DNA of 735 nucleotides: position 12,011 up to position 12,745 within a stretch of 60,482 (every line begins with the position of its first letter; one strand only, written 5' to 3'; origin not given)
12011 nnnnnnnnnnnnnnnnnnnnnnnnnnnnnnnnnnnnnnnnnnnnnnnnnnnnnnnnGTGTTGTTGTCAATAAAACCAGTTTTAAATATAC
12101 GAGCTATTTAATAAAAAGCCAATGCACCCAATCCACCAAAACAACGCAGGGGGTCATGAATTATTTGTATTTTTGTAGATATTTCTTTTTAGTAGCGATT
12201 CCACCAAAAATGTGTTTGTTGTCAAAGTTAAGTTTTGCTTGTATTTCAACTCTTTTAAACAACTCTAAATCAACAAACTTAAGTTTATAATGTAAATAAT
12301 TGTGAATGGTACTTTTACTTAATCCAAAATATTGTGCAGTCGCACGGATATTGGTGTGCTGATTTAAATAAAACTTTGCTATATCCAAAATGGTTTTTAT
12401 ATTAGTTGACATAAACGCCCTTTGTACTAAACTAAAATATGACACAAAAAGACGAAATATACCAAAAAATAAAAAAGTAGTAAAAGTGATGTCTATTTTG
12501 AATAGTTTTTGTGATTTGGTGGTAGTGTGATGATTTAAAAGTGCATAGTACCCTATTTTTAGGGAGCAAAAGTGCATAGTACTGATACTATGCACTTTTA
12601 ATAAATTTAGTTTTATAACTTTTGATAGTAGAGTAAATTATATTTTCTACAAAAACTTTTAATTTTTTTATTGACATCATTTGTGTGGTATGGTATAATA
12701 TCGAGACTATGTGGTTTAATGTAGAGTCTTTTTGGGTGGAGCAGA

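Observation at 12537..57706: Undescribed intergenic repeat family built on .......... / the 18-bp perfect palindrome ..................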

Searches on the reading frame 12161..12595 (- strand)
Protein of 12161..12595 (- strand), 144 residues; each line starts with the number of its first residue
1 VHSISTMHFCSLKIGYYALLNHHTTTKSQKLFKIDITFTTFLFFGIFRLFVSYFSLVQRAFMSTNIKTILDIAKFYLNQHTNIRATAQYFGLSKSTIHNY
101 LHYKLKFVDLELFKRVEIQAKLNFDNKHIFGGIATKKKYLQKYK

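Call 12: search_protein_families(library=pfam, proteins=[window:12161-12595:-])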
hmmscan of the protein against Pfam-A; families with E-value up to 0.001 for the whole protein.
window:12161-12595:- (144 aa): 1 family
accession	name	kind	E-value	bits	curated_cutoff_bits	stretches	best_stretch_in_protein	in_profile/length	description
PF12116.14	SpoIIID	-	3.4e-16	59.6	27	1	69-141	8-80/82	Stage III sporulation protein D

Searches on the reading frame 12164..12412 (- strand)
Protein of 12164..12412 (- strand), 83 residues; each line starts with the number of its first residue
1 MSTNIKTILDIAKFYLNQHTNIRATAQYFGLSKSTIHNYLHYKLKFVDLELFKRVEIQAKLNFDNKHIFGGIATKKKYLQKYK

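Call 48: find_homologous_proteins(query=window:12164-12412:-, max_evalue=0.001)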
Query seq(83 aa) (83 aa): 2 proteins with E <= 0.001 among 6 candidates.
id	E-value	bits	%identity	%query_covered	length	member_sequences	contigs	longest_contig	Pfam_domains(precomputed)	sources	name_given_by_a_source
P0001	8.3e-46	171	100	100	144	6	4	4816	PF12116.15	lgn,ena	-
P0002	1.2e-12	66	44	88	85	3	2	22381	PF12116.15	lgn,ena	-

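Call 49: find_encoding_contigs(protein=P0002, flank=10000, max_places=4)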
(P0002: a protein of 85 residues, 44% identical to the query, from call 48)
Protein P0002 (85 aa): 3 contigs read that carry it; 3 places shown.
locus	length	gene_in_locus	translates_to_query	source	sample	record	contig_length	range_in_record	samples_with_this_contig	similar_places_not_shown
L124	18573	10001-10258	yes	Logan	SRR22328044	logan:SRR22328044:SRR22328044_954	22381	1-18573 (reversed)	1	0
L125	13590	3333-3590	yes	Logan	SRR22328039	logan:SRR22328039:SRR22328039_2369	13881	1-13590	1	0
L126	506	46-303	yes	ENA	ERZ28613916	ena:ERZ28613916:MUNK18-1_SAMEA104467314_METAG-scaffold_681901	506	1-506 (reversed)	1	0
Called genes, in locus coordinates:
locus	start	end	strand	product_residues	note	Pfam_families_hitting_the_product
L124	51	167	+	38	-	-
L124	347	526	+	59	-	-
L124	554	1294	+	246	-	-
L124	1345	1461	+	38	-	-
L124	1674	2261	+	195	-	-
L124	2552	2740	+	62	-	-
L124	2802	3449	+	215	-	PF01966:HD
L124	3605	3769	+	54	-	-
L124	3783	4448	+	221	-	PF10979:DUF2786, PF23771:DUF7168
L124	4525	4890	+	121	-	-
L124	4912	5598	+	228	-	-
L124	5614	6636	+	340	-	PF02511:Thy1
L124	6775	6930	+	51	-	-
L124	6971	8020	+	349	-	PF00154:RecA_N, PF08423:Rad51, PF13481:AAA_25 (weak), PF21096:RecA_C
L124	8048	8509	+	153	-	-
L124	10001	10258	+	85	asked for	PF12116:SpoIIID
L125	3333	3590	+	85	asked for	PF12116:SpoIIID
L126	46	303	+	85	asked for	PF12116:SpoIIID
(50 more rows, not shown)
